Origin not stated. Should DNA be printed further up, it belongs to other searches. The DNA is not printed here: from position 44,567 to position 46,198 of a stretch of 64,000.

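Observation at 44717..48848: Exported operon pairing a 12-haem lipoprotein and an 8-haem cytochrome with two Sel1-repeat proteins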

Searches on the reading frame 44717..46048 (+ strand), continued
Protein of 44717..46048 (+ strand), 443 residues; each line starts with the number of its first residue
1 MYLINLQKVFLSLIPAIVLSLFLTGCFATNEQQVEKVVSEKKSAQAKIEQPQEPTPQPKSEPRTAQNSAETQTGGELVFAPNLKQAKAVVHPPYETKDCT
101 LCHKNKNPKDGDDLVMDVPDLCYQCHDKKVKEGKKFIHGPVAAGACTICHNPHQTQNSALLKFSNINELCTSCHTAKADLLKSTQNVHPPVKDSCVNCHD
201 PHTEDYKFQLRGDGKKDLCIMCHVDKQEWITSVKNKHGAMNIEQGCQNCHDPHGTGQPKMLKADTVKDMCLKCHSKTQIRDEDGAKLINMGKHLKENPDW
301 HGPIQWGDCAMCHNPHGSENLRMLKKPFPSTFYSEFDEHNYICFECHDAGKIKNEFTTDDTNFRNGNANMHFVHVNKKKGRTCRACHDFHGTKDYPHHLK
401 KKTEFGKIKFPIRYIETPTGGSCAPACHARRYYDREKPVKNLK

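Call 20: search_protein_families(library=pfam, proteins=[L037:11220-11771:+, L037:11768-12874:+, L037:12930-14048:+, L037:15069-17432:-, L037:17983-20535:+, L008:12409-13518:+, L008:13515-14168:+, L008:14047-15336:+, L008:15287-18193:+, L037:7493-9088:-], max_evalue=0.01)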
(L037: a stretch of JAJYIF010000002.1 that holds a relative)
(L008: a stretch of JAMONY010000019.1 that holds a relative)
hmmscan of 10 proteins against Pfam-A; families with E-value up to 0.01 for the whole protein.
L037:11220-11771:+ (183 aa): 22 families
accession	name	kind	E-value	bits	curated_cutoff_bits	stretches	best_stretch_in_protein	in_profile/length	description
PF07719.23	TPR_2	-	9.7e-22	75.7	27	3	150-178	3-31/34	Tetratricopeptide repeat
PF00515.34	TPR_1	-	2.5e-19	68.6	27.8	3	150-175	3-28/34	Tetratricopeptide repeat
PF13181.12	TPR_8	-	1.7e-18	65.6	25.7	2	151-175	4-28/34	Tetratricopeptide repeat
PF13428.12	TPR_14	-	1.5e-15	56.5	23.5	1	57-88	12-43/44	Tetratricopeptide repeat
PF13432.12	TPR_16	-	1.6e-15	57.6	32.7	2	56-111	7-62/65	Tetratricopeptide repeat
PF13414.12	TPR_11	-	1.2e-14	54.1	26.8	2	121-162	1-42/42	TPR repeat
PF14559.12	TPR_19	-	2.4e-13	50.6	25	2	56-111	1-56/68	Tetratricopeptide repeat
PF13431.12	TPR_17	-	4.6e-13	48.8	24.4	2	70-99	3-32/34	Tetratricopeptide repeat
PF13424.12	TPR_12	-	2e-11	44.3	30.1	1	117-179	6-76/77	Tetratricopeptide repeat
PF23914.1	TPR_CcmH_CycH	-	1.1e-08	35.6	42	1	55-172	25-145/158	Cytochrome c-type biogenesis protein H TPR domain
PF13174.12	TPR_6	-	1.7e-08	35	26.3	0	152-178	4-30/33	Tetratricopeptide repeat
PF13374.12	TPR_10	-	3.6e-08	33.6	27.5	0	121-143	9-31/42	Tetratricopeptide repeat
PF13176.12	TPR_7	-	7e-08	32.4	27.9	0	150-169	1-20/36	Tetratricopeptide repeat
PF12895.13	ANAPC3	-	4.5e-06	27.3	27.2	1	93-169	2-77/82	Anaphase-promoting complex, cyclosome, subunit 3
PF25063.1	ARM_TT21_C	-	1.3e-05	25.6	35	0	45-111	96-160/209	Tetratricopeptide repeat protein 21 C-terminal ARM domain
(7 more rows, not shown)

L037:11768-12874:+ (368 aa): 26 families (the best 25 are shown)
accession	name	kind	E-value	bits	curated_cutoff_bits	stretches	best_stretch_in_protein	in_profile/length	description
PF00578.27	AhpC-TSA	-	5.5e-26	91.4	26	1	38-160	1-123/124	AhpC/TSA family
PF08534.16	Redoxin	-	7.1e-20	71.7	26.6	1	39-160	3-130/148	Redoxin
PF07719.23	TPR_2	-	6.2e-17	60.7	27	2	303-331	4-32/34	Tetratricopeptide repeat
PF00515.34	TPR_1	-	2.6e-16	59.1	27.8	2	302-331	3-32/34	Tetratricopeptide repeat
PF14559.12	TPR_19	-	3.1e-13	50.3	25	2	210-266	2-58/68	Tetratricopeptide repeat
PF13431.12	TPR_17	-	5.3e-13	48.6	24.4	1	221-253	1-33/34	Tetratricopeptide repeat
PF13432.12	TPR_16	-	1e-11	45.5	32.7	3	280-334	10-65/65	Tetratricopeptide repeat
PF13181.12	TPR_8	-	1.5e-11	43.9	25.7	0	235-264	3-32/34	Tetratricopeptide repeat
PF13428.12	TPR_14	-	4.4e-11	42.8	23.5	1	303-341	4-42/44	Tetratricopeptide repeat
PF13424.12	TPR_12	-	1.4e-09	38.5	30.1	1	210-262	14-74/77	Tetratricopeptide repeat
PF13905.12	Thioredoxin_8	-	1.7e-09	38.3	27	1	64-154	2-89/94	Thioredoxin-like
PF13414.12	TPR_11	-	1.2e-08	34.9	26.8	0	208-243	3-38/42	TPR repeat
PF13176.12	TPR_7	-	1.8e-08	34.2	27.9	0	235-265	1-33/36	Tetratricopeptide repeat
PF00255.25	GSHPx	-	1.4e-07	31.5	27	1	44-132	3-91/108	Glutathione peroxidase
PF13429.12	TPR_15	-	1.3e-06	28.4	26.2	1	223-334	139-248/280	Tetratricopeptide repeat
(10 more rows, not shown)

L037:12930-14048:+ (372 aa): 24 families
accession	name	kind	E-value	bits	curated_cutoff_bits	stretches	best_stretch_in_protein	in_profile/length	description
PF00578.27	AhpC-TSA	-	3.1e-25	89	26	1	41-163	1-123/124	AhpC/TSA family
PF08534.16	Redoxin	-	4.5e-19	69.1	26.6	1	40-163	1-130/148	Redoxin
PF07719.23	TPR_2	-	5.7e-17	60.8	27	2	304-334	2-32/34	Tetratricopeptide repeat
PF13181.12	TPR_8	-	6.1e-15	54.5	25.7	2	306-334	4-32/34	Tetratricopeptide repeat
PF13431.12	TPR_17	-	1.5e-14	53.4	24.4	0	326-356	2-32/34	Tetratricopeptide repeat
PF00515.34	TPR_1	-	1.9e-12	46.9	27.8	2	340-366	4-30/34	Tetratricopeptide repeat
PF14559.12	TPR_19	-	2.2e-12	47.6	25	2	214-268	3-57/68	Tetratricopeptide repeat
PF13428.12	TPR_14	-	7.5e-12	45.1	23.5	1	304-345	2-43/44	Tetratricopeptide repeat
PF13414.12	TPR_11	-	1.8e-10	40.8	26.8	1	315-350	6-41/42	TPR repeat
PF13424.12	TPR_12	-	8.8e-08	32.7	30.1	0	226-267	34-76/77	Tetratricopeptide repeat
PF13905.12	Thioredoxin_8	-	1.3e-07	32.3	27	1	67-157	2-89/94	Thioredoxin-like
PF13176.12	TPR_7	-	2.7e-07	30.6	27.9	0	241-267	4-32/36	Tetratricopeptide repeat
PF13374.12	TPR_10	-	3.4e-06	27.3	27.5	0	273-298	5-30/42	Tetratricopeptide repeat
PF13432.12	TPR_16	-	4.2e-06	27.5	32.7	1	280-337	7-65/65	Tetratricopeptide repeat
PF13429.12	TPR_15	-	9.9e-05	22.3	26.2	1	239-366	149-277/280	Tetratricopeptide repeat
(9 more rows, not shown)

L037:15069-17432:- (787 aa): 4 families
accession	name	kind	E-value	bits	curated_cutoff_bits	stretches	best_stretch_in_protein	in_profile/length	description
PF00488.27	MutS_V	-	2.5e-35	122.6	30.2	1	336-516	1-183/188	MutS domain V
PF01713.27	Smr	-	1.6e-21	76.7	25.7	1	712-786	1-76/77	Smr domain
PF20297.4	MSSS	-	1.4e-06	28.3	26.8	1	644-684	2-42/42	MutS2 and Smr-associated SH3 domain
PF25289.1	DUF7877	-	0.009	16.9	27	0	540-625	20-105/115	Domain of unknown function (DUF7877)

L037:17983-20535:+ (850 aa): 7 families
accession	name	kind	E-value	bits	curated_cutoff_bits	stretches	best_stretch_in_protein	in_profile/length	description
PF00122.25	E1-E2_ATPase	-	2.9e-45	154.4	28.1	1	101-295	2-181/181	E1-E2 ATPase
PF00689.26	Cation_ATPase_C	-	1.9e-37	129.2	27.3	1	669-841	1-175/175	Cation transporting ATPase, C-terminus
PF00702.32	Hydrolase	-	1.2e-19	71.9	26.4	1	313-599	3-191/191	haloacid dehalogenase-like hydrolase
PF00690.31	Cation_ATPase_N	-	3.7e-10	39.7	20.4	1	9-60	17-68/69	Cation transporter/ATPase, N-terminus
PF13246.12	Cation_ATPase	-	3.2e-08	33.9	21.7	1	369-435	22-88/91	Cation transport ATPase (P-type)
PF08282.18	Hydrolase_3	-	4.7e-05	23.7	20.9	1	571-630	195-253/255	haloacid dehalogenase-like hydrolase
PF12710.13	HAD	-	9.7e-05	23.3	27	1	493-596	86-189/189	haloacid dehalogenase-like hydrolase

L008:12409-13518:+ (369 aa): 1 family
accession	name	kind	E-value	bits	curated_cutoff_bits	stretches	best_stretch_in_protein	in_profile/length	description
PF14827.12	dCache_3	-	3.6e-09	37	25.7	1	38-266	10-228/239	Double sensory domain of two-component sensor kinase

L008:13515-14168:+ (217 aa): 2 families
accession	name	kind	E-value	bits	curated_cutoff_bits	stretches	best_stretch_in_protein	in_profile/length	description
PF00072.30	Response_reg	-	4.7e-24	85.1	30.2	1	3-112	1-110/111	Response regulator receiver domain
PF00486.34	Trans_reg_C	-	7.3e-16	58.5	26.2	1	147-215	2-77/77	Transcriptional regulatory protein, C terminal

L008:14047-15336:+ (429 aa): 3 families
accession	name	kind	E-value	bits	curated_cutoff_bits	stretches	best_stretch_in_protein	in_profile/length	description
PF02518.31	HATPase_c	-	5e-15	56.3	26.4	1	325-425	4-108/111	Histidine kinase-, DNA gyrase B-, and HSP90-like ATPase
PF00512.31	HisKA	-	1.1e-06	29.1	26.9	1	217-272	2-60/66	His Kinase A (phospho-acceptor) domain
PF13581.12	HATPase_c_2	-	0.0038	17.7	27.4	1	335-394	40-104/127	Histidine kinase-like ATPase domain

L008:15287-18193:+ (968 aa): 5 families
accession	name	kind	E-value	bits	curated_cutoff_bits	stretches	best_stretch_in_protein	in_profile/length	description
PF04187.18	Cofac_haem_bdg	-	1.6e-62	211.7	27.7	1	650-853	3-212/213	Haem-binding uptake, Tiki superfamily, ChaN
PF13180.12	PDZ_2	-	1.3e-10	41.9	27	1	893-966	3-78/80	PDZ domain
PF01433.26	Peptidase_M1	-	2.1e-09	37.7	27.7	1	269-408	71-218/218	Peptidase family M1 domain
PF17820.7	PDZ_6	-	2.8e-06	27.4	27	1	911-956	7-53/54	PDZ domain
PF00595.29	PDZ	-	7.5e-06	26.7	23.2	1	889-955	8-80/81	PDZ domain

L037:7493-9088:- (531 aa): 2 families
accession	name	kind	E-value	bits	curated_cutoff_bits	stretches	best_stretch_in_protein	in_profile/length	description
PF02096.25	60KD_IMP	-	5e-68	228.6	35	1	329-523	1-163/163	60Kd inner membrane protein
PF14849.12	YidC_periplas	-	6.3e-30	105.5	24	1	72-318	2-283/283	YidC periplasmic domain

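Call 21: search_protein_families(library=pfam, proteins=[L048:5975-6838:-, L048:6835-7587:-, L048:7591-8391:-, L048:8605-9243:+, L048:9250-9768:+, L048:13316-15865:+, L048:15865-16347:+, L048:16348-16911:+, L048:17000-17944:+, L048:17945-19039:+], max_evalue=0.01)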
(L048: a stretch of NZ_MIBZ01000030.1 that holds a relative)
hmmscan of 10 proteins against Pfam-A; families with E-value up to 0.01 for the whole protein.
L048:5975-6838:- (287 aa): 0 families

L048:6835-7587:- (250 aa): 4 families
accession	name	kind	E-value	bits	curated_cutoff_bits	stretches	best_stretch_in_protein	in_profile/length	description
PF00034.26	Cytochrom_C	-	1.6e-16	61.8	21.3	2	17-94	4-89/90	Cytochrome c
PF13442.11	Cytochrome_CBB3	-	2.4e-10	41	27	1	22-91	12-68/68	Cytochrome C oxidase, cbb3-type, subunit III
PF12637.14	TSCPD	-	1.4e-05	25.7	22.8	0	113-160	28-74/88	TSCPD domain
PF03683.19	UPF0175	-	0.00091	19.3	27.9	0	131-156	35-60/75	Uncharacterised protein family (UPF0175)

L048:7591-8391:- (266 aa): 2 families
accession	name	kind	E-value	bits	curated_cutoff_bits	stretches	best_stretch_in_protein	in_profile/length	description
PF08238.18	Sel1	-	3.3e-36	122.8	30.7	5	100-134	2-36/36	Sel1 repeat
PF23310.1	TPR_27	-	6.2e-07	29.5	27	1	73-132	32-94/110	Plant tetratrico peptide repeats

L048:8605-9243:+ (212 aa): 5 families
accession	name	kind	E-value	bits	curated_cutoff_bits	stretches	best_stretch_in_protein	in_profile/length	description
PF03264.19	Cytochrom_NNT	-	5.3e-31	108.1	24.1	1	20-191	6-171/174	NapC/NirT cytochrome c family, N-terminal region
PF14522.11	Cytochrome_C7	-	8.6e-06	25.9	24.8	1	130-191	8-55/67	Cytochrome c7 and related cytochrome c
PF09699.15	Paired_CXXCH_1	-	0.00077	19.5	20.6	0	82-99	8-25/41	Doubled CXXCH motif (Paired_CXXCH_1)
PF22678.1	Cytochrom_c_NrfB-like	-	0.0015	19.4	27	0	43-93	26-71/89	Cytochrome c-type protein NrfB-like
PF14537.11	Cytochrom_c3_2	-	0.0033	18.3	25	0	122-161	13-54/79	Cytochrome c3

L048:9250-9768:+ (172 aa): 2 families
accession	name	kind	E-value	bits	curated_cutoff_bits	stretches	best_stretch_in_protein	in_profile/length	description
PF09699.15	Paired_CXXCH_1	-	1.6e-14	53.7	20.6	2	92-130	1-39/41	Doubled CXXCH motif (Paired_CXXCH_1)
PF14522.11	Cytochrome_C7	-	5.7e-05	23.3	24.8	1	96-147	12-67/67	Cytochrome c7 and related cytochrome c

L048:13316-15865:+ (849 aa): 3 families
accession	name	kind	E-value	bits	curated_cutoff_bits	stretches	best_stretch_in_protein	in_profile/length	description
PF01411.24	tRNA-synt_2c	-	2.1e-204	680.6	30.3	1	2-543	1-551/552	tRNA synthetases class II (A)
PF07973.19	tRNA_SAD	-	1.5e-16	60.5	24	1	640-683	1-44/44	Threonyl and Alanyl tRNA synthetase second additional domain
PF02272.25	DHHA1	-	1.4e-13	51.6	25.9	1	755-845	11-101/102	DHHA1 domain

L048:15865-16347:+ (160 aa): 0 families

L048:16348-16911:+ (187 aa): 1 family
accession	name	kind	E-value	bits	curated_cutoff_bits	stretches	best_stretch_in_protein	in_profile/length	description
PF02545.19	Maf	-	8.8e-32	110.7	27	1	2-181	2-184/187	Maf-like protein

L048:17000-17944:+ (314 aa): 3 families
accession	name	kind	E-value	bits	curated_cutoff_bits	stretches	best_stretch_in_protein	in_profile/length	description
PF00990.26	GGDEF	-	1.1e-42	146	23.8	1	160-310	2-161/161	Diguanylate cyclase, GGDEF domain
PF13188.13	PAS_8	-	8.3e-05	22.8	21.8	1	33-67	2-36/65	PAS domain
PF13426.13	PAS_9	-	0.0041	17.8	27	1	44-147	3-103/103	PAS domain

L048:17945-19039:+ (364 aa): 3 families
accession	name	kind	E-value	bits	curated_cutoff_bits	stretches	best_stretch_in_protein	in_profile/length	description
PF00155.27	Aminotran_1_2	-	1.8e-34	119.9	19.7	1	26-341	3-344/361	Aminotransferase class I and II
PF01053.26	Cys_Met_Meta_PP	-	8.5e-07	28.3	27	1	73-200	55-184/381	Cys/Met metabolism PLP-dependent enzyme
PF00464.25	SHMT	-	0.00018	20.7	27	1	137-202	154-216/399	Serine hydroxymethyltransferase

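Call 22: search_solved_structures(query=window:44717-46048:+, max_evalue=1)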
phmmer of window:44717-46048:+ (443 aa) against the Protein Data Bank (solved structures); distinct sequences matched with E-value up to 1: 5.
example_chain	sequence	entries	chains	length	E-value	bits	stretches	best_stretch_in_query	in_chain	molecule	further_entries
6r2q_A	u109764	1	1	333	9.3e-13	50.7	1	120-318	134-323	Cystathionine beta-synthase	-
28pb_A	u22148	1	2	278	1.3e-05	27.2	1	98-206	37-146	Cytochrome c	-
1sp3_A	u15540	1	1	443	0.038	15.7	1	176-276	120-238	cytochrome c, putative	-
8bcx_A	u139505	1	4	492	0.044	15.5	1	183-231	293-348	Nitrite reductase (cytochrome; ammonia-forming)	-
9yuq_N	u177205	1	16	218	0.52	12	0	242-276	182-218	Putative multiheme cytochrome c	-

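Call 28: search_protein_families(library=pfam, proteins=[L003:13369-13956:+, L003:16107-17900:+, L003:18924-21068:+], max_evalue=0.01)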
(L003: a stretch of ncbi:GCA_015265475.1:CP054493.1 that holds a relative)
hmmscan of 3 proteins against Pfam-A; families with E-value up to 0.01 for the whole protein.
L003:13369-13956:+ (195 aa): 0 families

L003:16107-17900:+ (597 aa): 0 families

L003:18924-21068:+ (714 aa): 4 families
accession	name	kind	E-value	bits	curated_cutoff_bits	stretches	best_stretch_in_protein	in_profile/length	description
PF09699.15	Paired_CXXCH_1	-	5.8e-20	71.1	20.6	2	211-249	8-39/41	Doubled CXXCH motif (Paired_CXXCH_1)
PF14522.11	Cytochrome_C7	-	1.1e-07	32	24.8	1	550-641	12-66/67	Cytochrome c7 and related cytochrome c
PF14537.11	Cytochrom_c3_2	-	1.1e-06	29.4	25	0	610-642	5-34/79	Cytochrome c3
PF02085.21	Cytochrom_CIII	-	0.0096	16.7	22.9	0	207-250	44-86/101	Class III cytochrome C family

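Call 50: predict_structure(alignment_id=A1)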
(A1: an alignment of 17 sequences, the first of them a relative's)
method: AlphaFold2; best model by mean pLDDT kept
length: 443 residues; sequences in the alignment: 17
mean_pLDDT: 59.0   pTM: 0.50
mean pLDDT of the five models: 59.0, 51.9, 43.4, 41.9, 41.8
residues with pLDDT >= 90: 0; 70-90: 146; 50-70: 160; < 50: 137
segments of 3 or more residues with pLDDT < 50: 25-84, 129-144, 196-213, 300-307, 389-405, 407-414, 425-427, 440-443
pLDDT, mean of each block of 10 residues (from residue 1): 68 75 49 31 28 30 28 31 56 79 77 73 61 36 51 67 54 61 70 51 43 57 75 78 77 79 84 77 65 62 48 76 68 69 66 70 65 69 55 39 45 49 52 54 43
secondary structure, 60 per line:
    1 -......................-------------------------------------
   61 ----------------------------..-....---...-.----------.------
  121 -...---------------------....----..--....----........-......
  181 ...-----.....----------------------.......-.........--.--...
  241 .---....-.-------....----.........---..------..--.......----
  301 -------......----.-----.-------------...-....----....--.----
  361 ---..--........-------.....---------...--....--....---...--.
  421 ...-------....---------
elements in order: H2-23 H92-95 H146-149 H158-161 H166-173 H175-183 H189-193 H216-222 H224-232 H238-241 H245-248 H266-274 H290-296 H308-312 H342-345 H350-353 H370-375 H383-387 E402-405 E408-411 E415-417 E420-423 E431-434

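Call 51: search_protein_families(library=pfam, proteins=[L050:2734-5901:+, L071:6941-8437:+, L071:8484-9683:+, L048:5339-5944:+, L039:16817-19225:+], max_evalue=0.01)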
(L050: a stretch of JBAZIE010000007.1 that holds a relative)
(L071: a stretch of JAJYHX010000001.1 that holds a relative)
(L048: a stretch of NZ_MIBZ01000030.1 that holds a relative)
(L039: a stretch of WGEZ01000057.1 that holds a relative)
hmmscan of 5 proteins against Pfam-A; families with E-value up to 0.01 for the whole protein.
L050:2734-5901:+ (1055 aa): 2 families
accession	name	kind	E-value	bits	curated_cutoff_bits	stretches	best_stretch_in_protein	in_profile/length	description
PF01578.25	Cytochrom_C_asm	-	3.4e-35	122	29.9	1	804-1009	1-212/212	Cytochrome C assembly protein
PF05140.19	ResB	-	1.6e-21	77.2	24.6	2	355-430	195-270/486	ResB-like family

L071:6941-8437:+ (498 aa): 1 family
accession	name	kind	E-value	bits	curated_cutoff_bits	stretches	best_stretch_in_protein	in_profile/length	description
PF05140.19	ResB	-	9.5e-96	321.9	24.6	2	36-340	1-296/486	ResB-like family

L071:8484-9683:+ (399 aa): 1 family
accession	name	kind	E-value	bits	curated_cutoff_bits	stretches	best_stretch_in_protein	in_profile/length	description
PF01578.25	Cytochrom_C_asm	-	4.5e-55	187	29.9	1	74-349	2-212/212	Cytochrome C assembly protein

L048:5339-5944:+ (201 aa): 1 family
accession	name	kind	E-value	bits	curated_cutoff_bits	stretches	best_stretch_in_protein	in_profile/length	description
PF13590.11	DUF4136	-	9.9e-30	104.4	32.8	1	25-198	2-151/152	Domain of unknown function (DUF4136)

L039:16817-19225:+ (802 aa): 17 families
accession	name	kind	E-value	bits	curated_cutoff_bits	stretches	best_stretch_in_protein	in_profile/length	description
PF00515.34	TPR_1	-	4.7e-30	102.6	27.8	4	618-650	1-33/34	Tetratricopeptide repeat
PF13181.12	TPR_8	-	2.6e-25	86.8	25.7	4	585-613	1-29/34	Tetratricopeptide repeat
PF07719.23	TPR_2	-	1e-24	85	27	4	619-650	2-33/34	Tetratricopeptide repeat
PF13424.12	TPR_12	-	7.8e-20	71.3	30.1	3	724-783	6-73/77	Tetratricopeptide repeat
PF13414.12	TPR_11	-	3.6e-17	62.2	26.8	2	702-735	9-42/42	TPR repeat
PF14559.12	TPR_19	-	1e-15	58.2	25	1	599-650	5-57/68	Tetratricopeptide repeat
PF13431.12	TPR_17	-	4.4e-14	51.9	24.4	1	710-740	2-32/34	Tetratricopeptide repeat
PF13174.12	TPR_6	-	4.7e-13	49.3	26.3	0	621-646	3-28/33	Tetratricopeptide repeat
PF13176.12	TPR_7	-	1.6e-12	46.9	27.9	0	757-785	1-31/36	Tetratricopeptide repeat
PF13432.12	TPR_16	-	3.3e-12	47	32.7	1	693-753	3-63/65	Tetratricopeptide repeat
PF13428.12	TPR_14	-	1.7e-10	40.9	23.5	0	587-622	3-38/44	Tetratricopeptide repeat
PF13374.12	TPR_10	-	5.8e-09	36.1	27.5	0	584-613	1-30/42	Tetratricopeptide repeat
PF13371.12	TPR_9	-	1.1e-05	25.8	35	1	729-798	3-72/73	Tetratricopeptide repeat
PF12895.13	ANAPC3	-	1.2e-05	25.9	27.2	0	564-643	4-81/82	Anaphase-promoting complex, cyclosome, subunit 3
PF10602.15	RPN7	-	0.00062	19.9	29.6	0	597-646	15-64/174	26S proteasome subunit RPN7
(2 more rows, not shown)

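Call 60: fold_search(model_id=the predicted structure, library=pdb)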
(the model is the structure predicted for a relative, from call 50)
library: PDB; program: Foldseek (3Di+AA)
matches with E <= 10: 15; with E <= 0.001: 0
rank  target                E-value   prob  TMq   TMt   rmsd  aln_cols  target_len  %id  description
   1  5n76_F                5.9e+00  0.11  0.05  0.31   5.4        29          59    0  Crystal structure of the apo-form of the CO dehydrogenase accessory protein CooT from Rhodospirillum rubrum (released 2017-05-10)
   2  7ouf_A                5.9e+00  0.04  0.05  0.08  11.4        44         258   11  Structure of the STLV intasome:B56 complex bound to the strand-transfer inhibitor XZ450 (released 2021-08-18)
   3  8oqh_B                6.2e+00  0.04  0.06  0.24   4.8        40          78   12  Structure of the cytosolic domain of lysosome-associated TMEM55B (released 2023-11-29)
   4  4d7e_C                7.0e+00  0.04  0.05  0.06   8.1        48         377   12  An unprecedented NADPH domain conformation in Lysine Monooxygenase NbtG from Nocardia farcinica (released 2015-04-01)
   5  8pj1_k                7.5e+00  0.02  0.06  0.21   5.2        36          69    8  Structure of human 48S translation initiation complex in open codon scanning state (48S-1) (released 2024-08-14)
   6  5n76_A                7.9e+00  0.08  0.05  0.30   5.4        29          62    0  Crystal structure of the apo-form of the CO dehydrogenase accessory protein CooT from Rhodospirillum rubrum (released 2017-05-10)
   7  9qm9_A                7.9e+00  0.04  0.06  0.21   5.1        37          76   14  TMEM55B tandem RING-like domains in complex with RILPL1 C-terminal peptide (released 2025-08-20)
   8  6qtt_A                8.4e+00  0.04  0.06  0.08   8.5        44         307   16  Crystal structure of an Arabidopsis WD40 domain in complex with a transcription factor homolog (released 2019-07-10)
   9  1wxt_MODEL_1_A        8.4e+00  0.03  0.05  0.25  10.3        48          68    8  Solution structure of the SH3 domain of human hypothetical protein FLJ21522 (released 2005-08-01)
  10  3hfo_B                8.9e+00  0.06  0.06  0.28   6.4        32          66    9  Crystal Structure of an Hfq protein from Synechocystis sp. (released 2009-07-14)
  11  3jso_B                8.9e+00  0.06  0.06  0.12   8.1        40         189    5  Classic Protein With a New Twist: crystal structure of a LexA repressor DNA complex (released 2010-08-18)
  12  6y8v_MODEL_1_A        8.9e+00  0.06  0.05  0.27   8.1        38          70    0  Rhodospirillum rubrum oxidized CooT solution structure (released 2020-03-18)
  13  2n37_MODEL_1_A        8.9e+00  0.03  0.06  0.25   3.9        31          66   10  Solution structure of AVR-Pia (released 2015-10-14)
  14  6qtw_A                9.5e+00  0.04  0.06  0.08   8.8        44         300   16  Crystal structure of an Arabidopsis WD40 domain in complex with a blue light photoreceptor (released 2019-07-10)
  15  3rea_A                9.5e+00  0.01  0.04  0.10  12.6        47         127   13  HIV-1 Nef protein in complex with engineered Hck-SH3 domain (released 2011-06-01)
